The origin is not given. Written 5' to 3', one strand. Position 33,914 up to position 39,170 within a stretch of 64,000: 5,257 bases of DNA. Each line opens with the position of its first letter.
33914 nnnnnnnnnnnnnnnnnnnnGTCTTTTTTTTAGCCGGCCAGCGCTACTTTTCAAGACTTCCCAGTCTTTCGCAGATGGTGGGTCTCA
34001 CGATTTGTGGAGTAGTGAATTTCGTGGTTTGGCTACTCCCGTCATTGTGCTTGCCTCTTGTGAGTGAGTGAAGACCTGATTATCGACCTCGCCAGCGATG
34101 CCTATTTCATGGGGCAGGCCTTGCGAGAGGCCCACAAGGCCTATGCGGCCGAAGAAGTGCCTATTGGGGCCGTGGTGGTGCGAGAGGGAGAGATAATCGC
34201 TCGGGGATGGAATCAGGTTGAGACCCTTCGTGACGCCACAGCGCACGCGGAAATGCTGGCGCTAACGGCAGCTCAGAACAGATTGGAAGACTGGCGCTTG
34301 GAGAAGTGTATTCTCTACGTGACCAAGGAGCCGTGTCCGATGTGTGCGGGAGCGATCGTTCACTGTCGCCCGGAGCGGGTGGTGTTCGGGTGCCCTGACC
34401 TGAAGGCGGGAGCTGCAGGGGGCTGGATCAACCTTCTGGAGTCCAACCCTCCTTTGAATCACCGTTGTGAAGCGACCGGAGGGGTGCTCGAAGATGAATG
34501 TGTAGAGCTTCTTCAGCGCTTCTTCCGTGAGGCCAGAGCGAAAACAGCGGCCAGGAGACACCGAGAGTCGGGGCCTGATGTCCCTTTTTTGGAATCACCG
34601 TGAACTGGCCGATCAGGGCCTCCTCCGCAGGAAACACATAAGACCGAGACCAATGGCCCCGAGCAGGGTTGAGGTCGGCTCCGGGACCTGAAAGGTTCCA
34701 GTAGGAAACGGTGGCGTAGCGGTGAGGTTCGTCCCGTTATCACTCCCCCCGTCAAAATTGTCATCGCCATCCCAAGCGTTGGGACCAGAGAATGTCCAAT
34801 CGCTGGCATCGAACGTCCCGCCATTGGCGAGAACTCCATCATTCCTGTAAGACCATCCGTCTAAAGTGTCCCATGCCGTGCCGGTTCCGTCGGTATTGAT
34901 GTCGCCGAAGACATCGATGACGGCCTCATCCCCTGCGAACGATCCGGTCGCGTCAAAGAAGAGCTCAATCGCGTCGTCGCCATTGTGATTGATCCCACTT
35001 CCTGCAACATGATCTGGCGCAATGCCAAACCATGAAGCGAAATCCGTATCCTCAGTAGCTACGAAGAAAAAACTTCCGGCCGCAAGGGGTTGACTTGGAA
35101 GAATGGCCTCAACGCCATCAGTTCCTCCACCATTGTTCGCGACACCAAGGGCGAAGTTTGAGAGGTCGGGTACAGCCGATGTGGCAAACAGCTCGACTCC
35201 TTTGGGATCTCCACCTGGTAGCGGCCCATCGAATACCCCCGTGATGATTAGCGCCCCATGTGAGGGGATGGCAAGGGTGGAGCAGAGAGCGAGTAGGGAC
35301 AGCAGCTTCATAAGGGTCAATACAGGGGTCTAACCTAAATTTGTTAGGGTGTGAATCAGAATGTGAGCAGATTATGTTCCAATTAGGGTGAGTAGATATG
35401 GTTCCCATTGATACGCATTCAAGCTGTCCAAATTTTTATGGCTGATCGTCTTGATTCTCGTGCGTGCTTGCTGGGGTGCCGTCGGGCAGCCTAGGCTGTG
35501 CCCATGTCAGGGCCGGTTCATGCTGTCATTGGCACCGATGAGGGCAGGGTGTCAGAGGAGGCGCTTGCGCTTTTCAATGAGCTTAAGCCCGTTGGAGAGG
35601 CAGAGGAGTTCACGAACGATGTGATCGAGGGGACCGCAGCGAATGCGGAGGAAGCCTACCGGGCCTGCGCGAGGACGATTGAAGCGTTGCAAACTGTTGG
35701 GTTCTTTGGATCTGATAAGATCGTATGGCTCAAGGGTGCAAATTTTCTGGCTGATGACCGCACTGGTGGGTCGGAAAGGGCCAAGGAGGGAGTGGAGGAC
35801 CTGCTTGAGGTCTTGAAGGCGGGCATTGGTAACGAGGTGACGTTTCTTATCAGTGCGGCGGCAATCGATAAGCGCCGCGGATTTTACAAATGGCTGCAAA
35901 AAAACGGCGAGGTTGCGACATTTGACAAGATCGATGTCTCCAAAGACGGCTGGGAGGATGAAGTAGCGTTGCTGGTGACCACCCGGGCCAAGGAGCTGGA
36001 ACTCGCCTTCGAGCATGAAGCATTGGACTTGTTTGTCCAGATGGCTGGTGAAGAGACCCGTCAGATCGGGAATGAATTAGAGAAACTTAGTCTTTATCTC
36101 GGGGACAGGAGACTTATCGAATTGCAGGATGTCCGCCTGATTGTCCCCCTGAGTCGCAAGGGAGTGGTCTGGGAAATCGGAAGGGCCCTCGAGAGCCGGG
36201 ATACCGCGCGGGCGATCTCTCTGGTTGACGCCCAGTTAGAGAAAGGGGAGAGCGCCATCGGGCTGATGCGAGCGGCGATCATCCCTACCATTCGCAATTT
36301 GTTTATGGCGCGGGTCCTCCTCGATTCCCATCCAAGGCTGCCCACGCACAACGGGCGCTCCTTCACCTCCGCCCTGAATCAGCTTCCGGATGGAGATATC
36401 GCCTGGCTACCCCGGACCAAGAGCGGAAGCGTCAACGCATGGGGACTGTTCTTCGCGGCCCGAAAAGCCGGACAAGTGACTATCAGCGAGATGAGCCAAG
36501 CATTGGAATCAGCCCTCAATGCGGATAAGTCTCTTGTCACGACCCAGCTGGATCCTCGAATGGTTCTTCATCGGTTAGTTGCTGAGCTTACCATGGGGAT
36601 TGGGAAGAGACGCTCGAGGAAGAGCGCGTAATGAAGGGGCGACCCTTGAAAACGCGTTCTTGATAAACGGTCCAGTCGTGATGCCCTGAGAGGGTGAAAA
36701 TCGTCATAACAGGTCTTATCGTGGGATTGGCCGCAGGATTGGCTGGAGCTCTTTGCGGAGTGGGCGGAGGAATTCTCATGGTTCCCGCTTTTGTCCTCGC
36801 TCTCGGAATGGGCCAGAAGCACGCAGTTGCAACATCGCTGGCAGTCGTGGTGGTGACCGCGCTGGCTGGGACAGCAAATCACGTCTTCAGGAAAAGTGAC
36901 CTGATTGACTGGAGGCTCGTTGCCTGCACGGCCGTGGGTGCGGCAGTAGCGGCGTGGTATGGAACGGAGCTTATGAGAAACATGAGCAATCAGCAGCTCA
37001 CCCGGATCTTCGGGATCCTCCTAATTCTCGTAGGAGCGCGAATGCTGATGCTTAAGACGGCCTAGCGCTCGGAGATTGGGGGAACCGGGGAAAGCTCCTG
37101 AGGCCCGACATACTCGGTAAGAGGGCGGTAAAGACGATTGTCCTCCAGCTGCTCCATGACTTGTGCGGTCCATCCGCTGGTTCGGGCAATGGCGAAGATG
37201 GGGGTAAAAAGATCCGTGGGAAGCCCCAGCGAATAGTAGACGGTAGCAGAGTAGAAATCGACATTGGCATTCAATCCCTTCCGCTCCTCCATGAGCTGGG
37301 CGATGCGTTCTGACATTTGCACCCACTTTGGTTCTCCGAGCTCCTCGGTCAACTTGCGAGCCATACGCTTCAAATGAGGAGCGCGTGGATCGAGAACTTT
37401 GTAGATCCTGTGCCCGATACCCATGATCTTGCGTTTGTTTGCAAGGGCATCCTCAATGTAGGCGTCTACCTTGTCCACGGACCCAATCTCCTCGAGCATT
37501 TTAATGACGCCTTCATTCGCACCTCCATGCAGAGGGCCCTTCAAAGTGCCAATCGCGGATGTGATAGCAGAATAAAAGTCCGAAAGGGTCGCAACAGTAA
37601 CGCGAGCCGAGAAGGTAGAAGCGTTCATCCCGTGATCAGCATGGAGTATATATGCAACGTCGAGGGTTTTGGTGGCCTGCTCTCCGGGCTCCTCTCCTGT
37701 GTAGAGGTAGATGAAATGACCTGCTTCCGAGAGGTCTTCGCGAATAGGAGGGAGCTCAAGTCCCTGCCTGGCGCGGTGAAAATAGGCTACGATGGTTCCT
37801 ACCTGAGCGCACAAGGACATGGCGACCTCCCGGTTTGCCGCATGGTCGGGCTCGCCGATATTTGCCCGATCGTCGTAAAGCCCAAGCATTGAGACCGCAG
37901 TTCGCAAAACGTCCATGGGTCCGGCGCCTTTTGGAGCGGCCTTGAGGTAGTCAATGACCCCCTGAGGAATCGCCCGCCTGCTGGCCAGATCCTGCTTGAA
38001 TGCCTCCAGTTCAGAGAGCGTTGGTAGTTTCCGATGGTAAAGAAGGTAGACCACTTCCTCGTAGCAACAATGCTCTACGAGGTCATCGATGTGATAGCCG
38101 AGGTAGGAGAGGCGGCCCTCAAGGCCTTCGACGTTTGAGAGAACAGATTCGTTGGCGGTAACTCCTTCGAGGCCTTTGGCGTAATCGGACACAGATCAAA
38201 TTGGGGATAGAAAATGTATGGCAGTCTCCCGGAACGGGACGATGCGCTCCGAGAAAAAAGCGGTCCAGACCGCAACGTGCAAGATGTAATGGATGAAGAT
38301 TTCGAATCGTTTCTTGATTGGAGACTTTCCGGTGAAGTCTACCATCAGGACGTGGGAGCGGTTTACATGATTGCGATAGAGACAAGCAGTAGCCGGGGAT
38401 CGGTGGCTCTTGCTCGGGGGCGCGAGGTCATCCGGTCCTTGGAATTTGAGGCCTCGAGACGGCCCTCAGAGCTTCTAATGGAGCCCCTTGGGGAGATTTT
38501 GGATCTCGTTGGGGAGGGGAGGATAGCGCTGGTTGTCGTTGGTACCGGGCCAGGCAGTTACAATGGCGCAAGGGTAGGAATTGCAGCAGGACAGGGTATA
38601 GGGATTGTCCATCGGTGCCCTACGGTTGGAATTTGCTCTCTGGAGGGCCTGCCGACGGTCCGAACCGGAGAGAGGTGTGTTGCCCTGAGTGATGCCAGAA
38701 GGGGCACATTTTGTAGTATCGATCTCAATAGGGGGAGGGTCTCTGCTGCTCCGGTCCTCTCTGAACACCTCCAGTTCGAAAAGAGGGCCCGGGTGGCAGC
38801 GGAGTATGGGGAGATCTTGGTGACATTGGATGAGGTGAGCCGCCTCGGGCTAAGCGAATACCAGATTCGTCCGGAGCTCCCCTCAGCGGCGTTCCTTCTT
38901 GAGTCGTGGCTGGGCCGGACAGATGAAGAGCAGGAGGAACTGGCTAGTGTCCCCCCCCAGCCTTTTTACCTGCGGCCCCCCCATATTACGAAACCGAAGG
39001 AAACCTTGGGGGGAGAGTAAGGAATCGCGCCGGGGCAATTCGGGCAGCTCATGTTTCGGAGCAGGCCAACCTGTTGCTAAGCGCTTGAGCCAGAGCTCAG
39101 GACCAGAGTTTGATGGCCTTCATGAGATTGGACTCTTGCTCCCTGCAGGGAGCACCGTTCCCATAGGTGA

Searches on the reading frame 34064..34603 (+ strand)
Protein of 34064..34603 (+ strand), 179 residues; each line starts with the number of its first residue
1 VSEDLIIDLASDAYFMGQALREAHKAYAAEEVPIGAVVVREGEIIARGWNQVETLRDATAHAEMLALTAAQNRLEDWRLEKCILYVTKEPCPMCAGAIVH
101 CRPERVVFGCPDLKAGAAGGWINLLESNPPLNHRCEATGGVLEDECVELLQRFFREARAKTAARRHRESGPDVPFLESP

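Call 40: search_protein_families(library=pfam, proteins=[window:34064-34603:+], max_evalue=0.00001)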
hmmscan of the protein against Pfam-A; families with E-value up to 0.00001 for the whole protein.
window:34064-34603:+ (179 aa): 3 families
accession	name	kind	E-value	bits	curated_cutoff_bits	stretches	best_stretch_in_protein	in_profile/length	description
PF14437.12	MafB19-deam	-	7.8e-39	133.3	27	1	13-158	4-142/142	MafB19-like deaminase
PF00383.29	dCMP_cyt_deam_1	-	2.6e-30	104.8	25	1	11-110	3-102/102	Cytidine and deoxycytidylate deaminase zinc-binding region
PF14439.12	Bd3614-deam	-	1.1e-06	29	38.5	1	36-103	13-79/113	Bd3614-like deaminase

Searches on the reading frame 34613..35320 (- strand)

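Call 40: search_protein_families(library=pfam, proteins=[window:34613-35320:-], max_evalue=0.00001)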
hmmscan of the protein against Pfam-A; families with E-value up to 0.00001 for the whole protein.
window:34613-35320:- (235 aa): 1 family
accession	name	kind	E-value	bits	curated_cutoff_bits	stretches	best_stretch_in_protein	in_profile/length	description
PF07589.16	PEP-CTERM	-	1.8e-06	28.3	20.7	1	211-234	1-23/24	PEP-CTERM motif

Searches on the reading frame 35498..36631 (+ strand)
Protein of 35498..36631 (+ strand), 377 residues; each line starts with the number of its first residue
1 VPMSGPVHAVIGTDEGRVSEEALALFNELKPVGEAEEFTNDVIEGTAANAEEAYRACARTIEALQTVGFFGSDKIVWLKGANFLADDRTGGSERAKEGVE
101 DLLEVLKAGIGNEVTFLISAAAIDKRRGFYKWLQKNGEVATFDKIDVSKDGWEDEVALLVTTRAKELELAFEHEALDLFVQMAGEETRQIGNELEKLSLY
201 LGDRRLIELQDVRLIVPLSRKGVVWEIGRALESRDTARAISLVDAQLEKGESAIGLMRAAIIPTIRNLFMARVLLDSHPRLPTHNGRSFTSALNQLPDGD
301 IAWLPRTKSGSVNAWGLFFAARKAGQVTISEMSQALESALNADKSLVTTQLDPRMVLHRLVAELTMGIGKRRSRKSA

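Call 40: search_protein_families(library=pfam, proteins=[window:35498-36631:+], max_evalue=0.00001)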
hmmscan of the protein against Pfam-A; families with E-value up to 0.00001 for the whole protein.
window:35498-36631:+ (377 aa): 1 family
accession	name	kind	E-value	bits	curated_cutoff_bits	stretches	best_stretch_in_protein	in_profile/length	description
PF06144.19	DNA_pol3_delta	-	2.8e-06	27.8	21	0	58-139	43-120/124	DNA polymerase III, delta subunit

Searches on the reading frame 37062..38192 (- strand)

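Call 40: search_protein_families(library=pfam, proteins=[window:37062-38192:-], max_evalue=0.00001)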
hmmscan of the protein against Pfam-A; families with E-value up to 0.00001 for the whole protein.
window:37062-38192:- (376 aa): 1 family
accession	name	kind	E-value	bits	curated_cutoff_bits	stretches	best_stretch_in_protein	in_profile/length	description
PF00285.26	Citrate_synt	-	2e-127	425.6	27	1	7-357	1-356/357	Citrate synthase, C-terminal domain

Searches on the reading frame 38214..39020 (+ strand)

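Call 41: search_protein_families(library=pfam, proteins=[window:38214-39020:+], max_evalue=0.00001)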
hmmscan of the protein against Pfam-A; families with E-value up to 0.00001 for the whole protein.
window:38214-39020:+ (268 aa): 1 family
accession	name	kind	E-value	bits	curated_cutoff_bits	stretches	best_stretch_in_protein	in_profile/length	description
PF00814.31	TsaD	-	9.4e-10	39.1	24.8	1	80-169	25-121/264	tRNA N6-adenosine threonylcarbamoyltransferase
